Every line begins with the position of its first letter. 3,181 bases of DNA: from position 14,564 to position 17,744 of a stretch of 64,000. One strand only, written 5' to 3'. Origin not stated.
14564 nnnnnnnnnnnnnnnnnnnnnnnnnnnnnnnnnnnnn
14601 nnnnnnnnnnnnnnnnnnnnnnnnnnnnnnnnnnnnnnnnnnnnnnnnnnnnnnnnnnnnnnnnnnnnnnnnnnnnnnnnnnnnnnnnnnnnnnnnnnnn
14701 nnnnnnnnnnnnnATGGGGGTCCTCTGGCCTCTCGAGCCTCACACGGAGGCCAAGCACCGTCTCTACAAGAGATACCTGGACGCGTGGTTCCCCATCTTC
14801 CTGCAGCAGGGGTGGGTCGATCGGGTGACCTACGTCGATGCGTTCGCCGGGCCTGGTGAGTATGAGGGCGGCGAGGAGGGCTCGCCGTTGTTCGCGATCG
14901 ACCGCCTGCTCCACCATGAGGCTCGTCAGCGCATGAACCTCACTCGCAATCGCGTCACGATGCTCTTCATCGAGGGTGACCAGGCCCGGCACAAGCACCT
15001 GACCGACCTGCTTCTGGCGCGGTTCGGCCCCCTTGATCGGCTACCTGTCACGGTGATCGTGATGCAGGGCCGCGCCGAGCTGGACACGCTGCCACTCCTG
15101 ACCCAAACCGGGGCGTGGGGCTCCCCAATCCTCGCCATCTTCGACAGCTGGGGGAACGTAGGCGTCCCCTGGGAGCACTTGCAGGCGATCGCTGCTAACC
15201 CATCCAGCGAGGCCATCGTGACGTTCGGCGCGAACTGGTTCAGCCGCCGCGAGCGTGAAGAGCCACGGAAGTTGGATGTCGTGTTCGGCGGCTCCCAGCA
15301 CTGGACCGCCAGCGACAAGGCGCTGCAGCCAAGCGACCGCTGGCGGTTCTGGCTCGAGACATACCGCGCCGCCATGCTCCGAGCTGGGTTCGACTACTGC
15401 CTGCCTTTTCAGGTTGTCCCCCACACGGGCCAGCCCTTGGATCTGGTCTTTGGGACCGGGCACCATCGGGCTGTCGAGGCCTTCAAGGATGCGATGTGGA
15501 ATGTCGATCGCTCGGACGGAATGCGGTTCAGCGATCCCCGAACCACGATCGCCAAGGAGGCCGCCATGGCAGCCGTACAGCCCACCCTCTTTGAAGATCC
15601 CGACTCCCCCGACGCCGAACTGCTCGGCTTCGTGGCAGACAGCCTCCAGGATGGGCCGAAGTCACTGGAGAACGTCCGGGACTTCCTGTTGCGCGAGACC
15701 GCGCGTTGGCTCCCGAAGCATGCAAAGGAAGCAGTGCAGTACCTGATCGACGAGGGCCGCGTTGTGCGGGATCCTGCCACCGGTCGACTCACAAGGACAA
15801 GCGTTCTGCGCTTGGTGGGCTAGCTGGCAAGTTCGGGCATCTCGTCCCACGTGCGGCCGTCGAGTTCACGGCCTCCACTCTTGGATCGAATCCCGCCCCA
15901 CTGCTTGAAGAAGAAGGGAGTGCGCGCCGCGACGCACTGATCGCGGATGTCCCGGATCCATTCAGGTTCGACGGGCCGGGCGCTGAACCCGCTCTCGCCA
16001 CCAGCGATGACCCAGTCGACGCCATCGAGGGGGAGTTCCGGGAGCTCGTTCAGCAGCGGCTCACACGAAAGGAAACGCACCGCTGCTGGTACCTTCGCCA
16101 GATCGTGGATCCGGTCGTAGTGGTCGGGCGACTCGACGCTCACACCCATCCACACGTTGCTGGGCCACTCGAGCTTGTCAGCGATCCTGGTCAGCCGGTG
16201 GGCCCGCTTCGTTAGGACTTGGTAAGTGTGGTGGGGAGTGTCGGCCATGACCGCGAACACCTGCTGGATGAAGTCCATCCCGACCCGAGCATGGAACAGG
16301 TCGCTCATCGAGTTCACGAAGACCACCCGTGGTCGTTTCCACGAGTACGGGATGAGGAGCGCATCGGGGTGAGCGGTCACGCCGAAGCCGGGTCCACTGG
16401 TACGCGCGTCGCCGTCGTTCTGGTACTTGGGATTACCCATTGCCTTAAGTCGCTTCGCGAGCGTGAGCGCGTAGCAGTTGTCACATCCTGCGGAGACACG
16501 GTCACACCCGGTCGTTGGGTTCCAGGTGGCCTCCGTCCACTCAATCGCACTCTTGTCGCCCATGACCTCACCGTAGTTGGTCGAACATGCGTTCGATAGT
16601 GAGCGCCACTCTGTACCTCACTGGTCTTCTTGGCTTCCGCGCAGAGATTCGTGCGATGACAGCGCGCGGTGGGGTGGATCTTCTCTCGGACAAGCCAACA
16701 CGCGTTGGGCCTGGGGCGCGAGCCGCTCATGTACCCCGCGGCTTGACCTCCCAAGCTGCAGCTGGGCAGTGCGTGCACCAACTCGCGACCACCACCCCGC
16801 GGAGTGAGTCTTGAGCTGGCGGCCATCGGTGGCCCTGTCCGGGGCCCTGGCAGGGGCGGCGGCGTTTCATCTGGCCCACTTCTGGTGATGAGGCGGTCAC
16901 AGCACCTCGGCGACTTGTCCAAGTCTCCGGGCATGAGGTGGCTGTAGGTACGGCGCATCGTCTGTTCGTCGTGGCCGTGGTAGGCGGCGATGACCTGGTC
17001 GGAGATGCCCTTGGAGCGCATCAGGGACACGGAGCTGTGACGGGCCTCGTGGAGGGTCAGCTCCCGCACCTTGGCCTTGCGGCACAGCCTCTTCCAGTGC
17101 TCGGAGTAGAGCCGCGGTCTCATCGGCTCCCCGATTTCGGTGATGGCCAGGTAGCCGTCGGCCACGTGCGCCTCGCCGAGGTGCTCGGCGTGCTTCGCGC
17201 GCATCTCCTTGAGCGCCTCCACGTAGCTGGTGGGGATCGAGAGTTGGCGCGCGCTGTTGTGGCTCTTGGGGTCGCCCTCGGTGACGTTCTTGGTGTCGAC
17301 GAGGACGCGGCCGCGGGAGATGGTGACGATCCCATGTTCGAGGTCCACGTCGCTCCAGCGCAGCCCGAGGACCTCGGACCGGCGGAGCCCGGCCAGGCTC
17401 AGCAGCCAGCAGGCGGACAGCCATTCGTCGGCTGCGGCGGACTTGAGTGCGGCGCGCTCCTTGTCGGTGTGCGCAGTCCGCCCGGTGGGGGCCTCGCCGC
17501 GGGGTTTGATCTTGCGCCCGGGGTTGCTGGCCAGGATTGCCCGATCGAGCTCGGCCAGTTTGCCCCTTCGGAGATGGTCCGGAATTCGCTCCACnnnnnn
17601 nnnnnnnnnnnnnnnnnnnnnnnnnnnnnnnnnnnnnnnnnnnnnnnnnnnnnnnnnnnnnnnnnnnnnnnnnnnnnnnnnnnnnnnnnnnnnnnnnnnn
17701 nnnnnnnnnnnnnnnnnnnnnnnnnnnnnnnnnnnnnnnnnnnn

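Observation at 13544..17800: att-like tRNA 3' remnant, direct and palindromic repeats, TcmP/Gp37-Gp68 pair and a truncated integrase: footprint of a decayed integrative element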

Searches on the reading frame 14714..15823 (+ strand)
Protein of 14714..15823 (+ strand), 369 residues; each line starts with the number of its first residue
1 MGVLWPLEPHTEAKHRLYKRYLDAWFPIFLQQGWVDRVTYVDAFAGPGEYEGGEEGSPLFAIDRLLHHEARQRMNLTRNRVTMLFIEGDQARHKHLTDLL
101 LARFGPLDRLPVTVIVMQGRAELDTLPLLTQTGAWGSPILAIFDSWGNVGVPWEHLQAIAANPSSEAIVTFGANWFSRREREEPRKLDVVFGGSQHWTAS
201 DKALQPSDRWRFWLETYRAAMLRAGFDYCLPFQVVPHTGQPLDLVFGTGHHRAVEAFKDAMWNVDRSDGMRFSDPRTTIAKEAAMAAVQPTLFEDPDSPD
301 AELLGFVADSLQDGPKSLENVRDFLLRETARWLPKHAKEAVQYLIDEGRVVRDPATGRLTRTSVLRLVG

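Call 9: search_protein_families(library=pfam, proteins=[window:14714-15823:+], max_evalue=0.01)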
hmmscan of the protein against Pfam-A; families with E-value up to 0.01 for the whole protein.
window:14714-15823:+ (369 aa): 1 family
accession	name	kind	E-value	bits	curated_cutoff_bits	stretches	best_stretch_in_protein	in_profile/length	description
PF22560.2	GMT-wHTH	-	0.0088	16.9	27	0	309-356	35-81/82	GMT-like wHTH domain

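Call 10: search_protein_families(library=ncbifam, proteins=[window:14714-15823:+], max_evalue=0.001)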
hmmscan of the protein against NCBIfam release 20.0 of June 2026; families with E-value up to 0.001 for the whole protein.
window:14714-15823:+ (369 aa): 1 family
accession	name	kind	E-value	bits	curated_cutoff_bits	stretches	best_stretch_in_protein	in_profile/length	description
TIGR04474.1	tcm_partner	subfamily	5e-50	170.9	53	1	9-264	1-262/263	three-Cys-motif partner protein TcmP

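Call 21: find_encoding_contigs(protein=window:14714-15823:+, flank=10000, max_places=6)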
Protein window:14714-15823:+ (369 aa): no gene with exactly this product is on record in the collection.

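Call 37: search_protein_families(library=padloc, proteins=[window:14714-15823:+], max_evalue=0.001)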
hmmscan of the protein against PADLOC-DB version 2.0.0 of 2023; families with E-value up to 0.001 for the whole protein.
window:14714-15823:+ (369 aa): 5 families
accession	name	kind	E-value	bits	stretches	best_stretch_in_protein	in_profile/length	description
PDLC04567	PDC-M30A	-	5.1e-30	102.7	1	3-350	7-361/381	-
PDLC04566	PDC-M30A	-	4.2e-20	70.1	1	7-350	10-338/372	-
PDLC04568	PDC-M30A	-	3e-19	67.6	1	10-98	14-100/368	-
PDLC04635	PDC-M41A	-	1.2e-06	26.7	1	10-162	11-169/298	-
PDLC04636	PDC-M41A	-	0.00024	18.9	1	11-159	10-151/281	-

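Call 65: search_protein_families(library=phrogs, proteins=[window:14714-15823:+], max_evalue=0.00001)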
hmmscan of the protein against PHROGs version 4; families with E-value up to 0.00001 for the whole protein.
window:14714-15823:+ (369 aa): 0 families

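Call 66: search_dna_similar(query=window:14714-15823:+, collection=phages, mode=protein, max_rows=12)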
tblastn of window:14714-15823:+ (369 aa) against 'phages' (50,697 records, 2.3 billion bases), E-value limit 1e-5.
Records with a match: 5; places in all: 5; records where one place covers at least 80% of the query: 0.
Best place of each record, by identity: <60% 5.
By first word of the organism name: Gordonia 5.
By host as written in the record: Gordonia terrae 3612 3; Gordonia terrae CAG3 2.
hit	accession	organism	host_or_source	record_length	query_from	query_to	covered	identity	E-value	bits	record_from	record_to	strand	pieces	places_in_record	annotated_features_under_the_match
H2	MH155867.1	Gordonia phage Easley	Gordonia terrae CAG3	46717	5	274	73%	30.6%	2e-14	81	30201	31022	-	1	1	39: methyltransferase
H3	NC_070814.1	Gordonia phage Easley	Gordonia terrae CAG3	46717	5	274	73%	30.6%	2e-14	81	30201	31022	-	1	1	39: methyltransferase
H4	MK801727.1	Gordonia phage ThankyouJordi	Gordonia terrae 3612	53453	5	274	73%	30.2%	3e-14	81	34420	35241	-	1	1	42: methyltransferase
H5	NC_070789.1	Gordonia phage ThankyouJordi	Gordonia terrae 3612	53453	5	274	73%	30.2%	3e-14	81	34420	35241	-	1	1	42: methyltransferase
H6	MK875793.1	Gordonia phage WelcomeAyanna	Gordonia terrae 3612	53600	5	274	73%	30.2%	3e-14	81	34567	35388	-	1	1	42: methyltransferase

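Call 67: search_solved_structures(query=window:14714-15823:+, max_evalue=1)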
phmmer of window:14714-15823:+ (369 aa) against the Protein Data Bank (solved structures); distinct sequences matched with E-value up to 1: 0.

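Call 84: find_homologous_proteins(query=window:14714-15823:+, max_evalue=1e-20)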
Query window:14714-15823:+ (369 aa): 544 proteins with E <= 1e-20 among 6697 candidates; the best 120 are listed.
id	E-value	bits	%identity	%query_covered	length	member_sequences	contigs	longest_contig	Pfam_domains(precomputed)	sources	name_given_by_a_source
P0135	4.4e-227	772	89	100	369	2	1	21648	-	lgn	-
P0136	7.5e-227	771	89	100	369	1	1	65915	-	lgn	-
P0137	5.9e-211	718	82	100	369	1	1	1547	-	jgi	jgi:three-Cys-motif partner protein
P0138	8.4e-210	715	81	100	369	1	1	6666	-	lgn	-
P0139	1.4e-205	701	80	99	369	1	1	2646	-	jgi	jgi:three-Cys-motif partner protein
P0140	4.0e-205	699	81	100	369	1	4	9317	-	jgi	jgi:three-Cys-motif partner protein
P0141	6.1e-205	699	86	94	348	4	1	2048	-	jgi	jgi:three-Cys-motif partner protein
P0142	9.1e-205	698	80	100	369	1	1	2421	-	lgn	-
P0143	1.2e-200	685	78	99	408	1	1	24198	-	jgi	jgi:three-Cys-motif partner protein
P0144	4.5e-200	683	78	100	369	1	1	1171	-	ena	-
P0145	7.4e-200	682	79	99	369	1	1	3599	-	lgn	-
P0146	6.5e-198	676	78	99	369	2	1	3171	-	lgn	-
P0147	1.3e-193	661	76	100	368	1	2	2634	-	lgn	-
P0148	1.9e-193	661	75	99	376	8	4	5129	-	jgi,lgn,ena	-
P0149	7.1e-193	659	75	100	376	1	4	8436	-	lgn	-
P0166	1.2e-163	563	67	99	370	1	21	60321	-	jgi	jgi:three-Cys-motif partner protein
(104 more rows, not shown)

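Call 85: find_encoding_contigs(protein=P0136, flank=10000, max_places=3)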
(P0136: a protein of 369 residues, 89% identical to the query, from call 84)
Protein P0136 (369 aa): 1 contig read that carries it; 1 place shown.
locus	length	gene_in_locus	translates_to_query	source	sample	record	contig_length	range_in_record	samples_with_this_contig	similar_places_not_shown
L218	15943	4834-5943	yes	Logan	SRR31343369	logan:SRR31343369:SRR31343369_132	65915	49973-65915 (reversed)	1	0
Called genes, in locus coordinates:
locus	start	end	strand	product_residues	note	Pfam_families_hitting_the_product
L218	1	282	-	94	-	?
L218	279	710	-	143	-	PF09828:ChrB_C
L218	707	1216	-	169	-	PF20229:ChrB_N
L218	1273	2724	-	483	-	-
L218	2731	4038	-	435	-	-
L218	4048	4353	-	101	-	PF19607:DUF6112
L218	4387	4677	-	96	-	PF19607:DUF6112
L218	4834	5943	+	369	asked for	-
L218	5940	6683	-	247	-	PF07505:DUF5131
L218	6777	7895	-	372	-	PF00877:NLPC_P60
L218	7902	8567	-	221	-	-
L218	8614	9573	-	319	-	PF02195:ParB_N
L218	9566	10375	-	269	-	-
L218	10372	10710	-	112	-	-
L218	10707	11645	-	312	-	PF09250:Prim-Pol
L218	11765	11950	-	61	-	-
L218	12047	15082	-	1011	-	PF01476:LysM (weak)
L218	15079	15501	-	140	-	PF07811:TadE (weak), PF13400:Tad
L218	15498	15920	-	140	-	PF07811:TadE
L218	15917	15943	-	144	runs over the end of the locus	PF07811:TadE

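Call 86: find_encoding_contigs(protein=P0135, flank=10000, max_places=3)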
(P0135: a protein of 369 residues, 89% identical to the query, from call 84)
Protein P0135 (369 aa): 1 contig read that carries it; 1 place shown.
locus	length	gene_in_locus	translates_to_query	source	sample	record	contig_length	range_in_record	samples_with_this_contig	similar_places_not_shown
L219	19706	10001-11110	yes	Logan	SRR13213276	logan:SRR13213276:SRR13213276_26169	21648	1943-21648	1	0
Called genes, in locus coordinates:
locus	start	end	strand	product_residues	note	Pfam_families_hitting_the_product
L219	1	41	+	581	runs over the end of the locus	PF12161:HsdM_N, PF02384:N6_Mtase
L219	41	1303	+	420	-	PF01420:Methylase_S (faint)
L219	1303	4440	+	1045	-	PF04313:HSDR_N, PF04851:ResIII, PF18766:SWI2_SNF2, PF22679:T1R_D3-like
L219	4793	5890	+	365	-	PF14072:DndB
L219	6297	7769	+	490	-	PF08751:TrwC, PF00437:T2SSE (faint), PF13604:AAA_30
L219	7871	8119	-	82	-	-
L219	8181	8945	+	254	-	-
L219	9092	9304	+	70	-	-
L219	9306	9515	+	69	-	PF12728:HTH_17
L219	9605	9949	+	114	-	-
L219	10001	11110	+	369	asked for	-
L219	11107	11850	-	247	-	PF07505:DUF5131, PF17338:GP88 (weak)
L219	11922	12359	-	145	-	PF04343:DUF488, PF22751:DUF488-N3a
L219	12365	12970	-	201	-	PF04343:DUF488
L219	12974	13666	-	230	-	PF22557:DuOB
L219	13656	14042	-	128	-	PF06250:YhcG_C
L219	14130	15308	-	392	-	PF26003:Integrase_N_phage, PF14659:Phage_int_SAM_3, PF00589:Phage_integrase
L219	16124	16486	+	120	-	-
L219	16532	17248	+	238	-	PF20240:DUF6597 (weak), PF00165:HTH_AraC (faint), PF12833:HTH_18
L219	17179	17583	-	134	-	PF00903:Glyoxalase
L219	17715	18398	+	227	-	PF10067:DUF2306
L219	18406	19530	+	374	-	PF07730:HisKA_3, PF13581:HATPase_c_2 (weak), PF02518:HATPase_c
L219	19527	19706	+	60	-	?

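Call 93: find_encoding_contigs(protein=P0166, flank=6000, max_places=8)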
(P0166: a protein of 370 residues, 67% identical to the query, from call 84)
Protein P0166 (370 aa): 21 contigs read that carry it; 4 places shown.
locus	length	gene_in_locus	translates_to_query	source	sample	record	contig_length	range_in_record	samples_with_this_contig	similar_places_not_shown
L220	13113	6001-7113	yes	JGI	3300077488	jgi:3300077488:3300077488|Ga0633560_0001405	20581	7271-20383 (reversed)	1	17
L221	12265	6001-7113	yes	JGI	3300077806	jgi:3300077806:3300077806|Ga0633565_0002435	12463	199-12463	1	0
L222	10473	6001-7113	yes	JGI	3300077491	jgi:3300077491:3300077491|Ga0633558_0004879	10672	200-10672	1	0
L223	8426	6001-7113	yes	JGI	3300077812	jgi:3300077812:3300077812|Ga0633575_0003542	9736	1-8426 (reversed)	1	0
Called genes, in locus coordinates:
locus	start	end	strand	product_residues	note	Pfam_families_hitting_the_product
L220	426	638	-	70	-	-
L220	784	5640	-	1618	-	PF20148:DUF6531 (faint), PF05593:RHS_repeat, PF25023:TEN_YD-shell (weak), PF05593:RHS_repeat (weak), PF25023:TEN_YD-shell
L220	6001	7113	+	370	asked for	-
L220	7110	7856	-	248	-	PF07505:DUF5131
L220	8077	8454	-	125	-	-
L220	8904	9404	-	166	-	-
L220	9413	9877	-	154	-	PF01381:HTH_3, PF13560:HTH_31 (weak)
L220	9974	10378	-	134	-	PF05973:Gp49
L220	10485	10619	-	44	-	-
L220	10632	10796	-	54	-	-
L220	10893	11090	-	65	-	-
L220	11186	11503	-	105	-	-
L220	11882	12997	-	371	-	PF00069:Pkinase, PF07714:PK_Tyr_Ser-Thr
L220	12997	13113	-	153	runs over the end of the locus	-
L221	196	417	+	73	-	-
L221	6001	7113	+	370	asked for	-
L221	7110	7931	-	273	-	PF07505:DUF5131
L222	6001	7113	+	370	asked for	-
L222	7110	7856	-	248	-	PF07505:DUF5131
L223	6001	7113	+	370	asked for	-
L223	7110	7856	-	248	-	PF07505:DUF5131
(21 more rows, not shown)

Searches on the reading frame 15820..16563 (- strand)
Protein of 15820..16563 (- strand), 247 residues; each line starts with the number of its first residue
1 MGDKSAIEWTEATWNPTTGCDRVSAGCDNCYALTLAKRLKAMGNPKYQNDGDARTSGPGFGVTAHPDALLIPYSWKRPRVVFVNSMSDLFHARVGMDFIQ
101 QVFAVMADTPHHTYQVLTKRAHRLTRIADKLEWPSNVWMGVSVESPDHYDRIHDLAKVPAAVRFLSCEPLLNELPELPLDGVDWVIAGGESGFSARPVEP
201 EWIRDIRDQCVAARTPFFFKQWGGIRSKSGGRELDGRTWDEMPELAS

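Call 9: search_protein_families(library=pfam, proteins=[window:15820-16563:-], max_evalue=0.01)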
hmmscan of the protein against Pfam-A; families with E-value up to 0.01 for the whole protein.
window:15820-16563:- (247 aa): 2 families
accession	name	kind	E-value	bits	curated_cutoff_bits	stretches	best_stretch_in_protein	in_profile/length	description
PF07505.17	DUF5131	-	7.2e-100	333.9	28.9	1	5-243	2-243/243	Protein of unknown function (DUF5131)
PF17338.8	GP88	-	0.0001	22.7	24.4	1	20-154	38-172/230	Gene product 88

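Call 10: search_protein_families(library=ncbifam, proteins=[window:15820-16563:-], max_evalue=0.001)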
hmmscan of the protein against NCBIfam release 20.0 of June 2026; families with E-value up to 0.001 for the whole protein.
window:15820-16563:- (247 aa): 1 family
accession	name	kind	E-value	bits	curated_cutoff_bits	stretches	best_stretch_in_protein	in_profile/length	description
TIGR04471.1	rSAM_mob_pairA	equivalog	3.3e-21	75.8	355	1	76-221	54-196/220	radical SAM mobile pair protein A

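Call 22: find_encoding_contigs(protein=window:15820-16563:-, flank=10000, max_places=6)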
Protein window:15820-16563:- (247 aa): no gene with exactly this product is on record in the collection.

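Call 37: search_protein_families(library=padloc, proteins=[window:15820-16563:-], max_evalue=0.001)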
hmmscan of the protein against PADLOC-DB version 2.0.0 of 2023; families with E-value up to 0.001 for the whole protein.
window:15820-16563:- (247 aa): 2 families
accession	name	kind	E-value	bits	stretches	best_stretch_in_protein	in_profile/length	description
PDLC04639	PDC-M41B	-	1.6e-109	362.9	1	4-245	3-235/241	-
PDLC04569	PDC-M30B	-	4.3e-106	351.9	1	4-245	3-235/241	-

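Call 65: search_protein_families(library=phrogs, proteins=[window:15820-16563:-], max_evalue=0.00001)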
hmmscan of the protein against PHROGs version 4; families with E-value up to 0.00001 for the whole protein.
window:15820-16563:- (247 aa): 1 family
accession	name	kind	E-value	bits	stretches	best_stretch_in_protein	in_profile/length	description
phrog_2045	-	unknown function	1.2e-94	318.1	1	1-226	1-235/299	-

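Call 68: search_solved_structures(query=window:15820-16563:-, max_evalue=1)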
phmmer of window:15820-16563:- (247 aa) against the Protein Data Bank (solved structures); distinct sequences matched with E-value up to 1: 1.
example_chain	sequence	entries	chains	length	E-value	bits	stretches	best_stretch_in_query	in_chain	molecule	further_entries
9x4g_A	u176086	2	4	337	0.45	13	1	38-84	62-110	N(6)-L-threonylcarbamoyladenine synthase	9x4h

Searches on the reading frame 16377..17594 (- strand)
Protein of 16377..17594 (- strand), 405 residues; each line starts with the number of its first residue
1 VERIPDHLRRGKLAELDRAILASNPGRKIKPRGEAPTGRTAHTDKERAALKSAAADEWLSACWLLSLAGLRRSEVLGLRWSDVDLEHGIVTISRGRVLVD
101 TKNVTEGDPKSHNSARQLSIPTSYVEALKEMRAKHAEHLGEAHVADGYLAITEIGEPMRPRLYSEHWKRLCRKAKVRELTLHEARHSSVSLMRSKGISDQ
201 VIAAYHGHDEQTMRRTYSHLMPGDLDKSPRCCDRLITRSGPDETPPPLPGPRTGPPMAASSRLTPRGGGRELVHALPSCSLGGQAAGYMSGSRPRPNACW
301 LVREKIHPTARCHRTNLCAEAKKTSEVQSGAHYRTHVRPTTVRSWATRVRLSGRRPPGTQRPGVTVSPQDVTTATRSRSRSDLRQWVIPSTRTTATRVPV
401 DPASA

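Call 10: search_protein_families(library=ncbifam, proteins=[window:16377-17594:-], max_evalue=0.001)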
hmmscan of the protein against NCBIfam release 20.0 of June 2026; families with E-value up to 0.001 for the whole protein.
window:16377-17594:- (405 aa): 3 families
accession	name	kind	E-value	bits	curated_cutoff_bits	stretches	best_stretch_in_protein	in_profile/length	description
NF040815.2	recomb_XerA_Arch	equivalog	1.4e-08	34.6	220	1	64-221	120-255/263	site-specific tyrosine recombinase/integron integrase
NF002331.0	PRK01287.1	subfamily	0.00021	20.4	371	0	65-218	171-310/365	site-specific tyrosine recombinase XerC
TIGR02224.1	recomb_XerC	equivalog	0.0004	19.9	335.15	0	65-221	137-278/295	tyrosine recombinase XerC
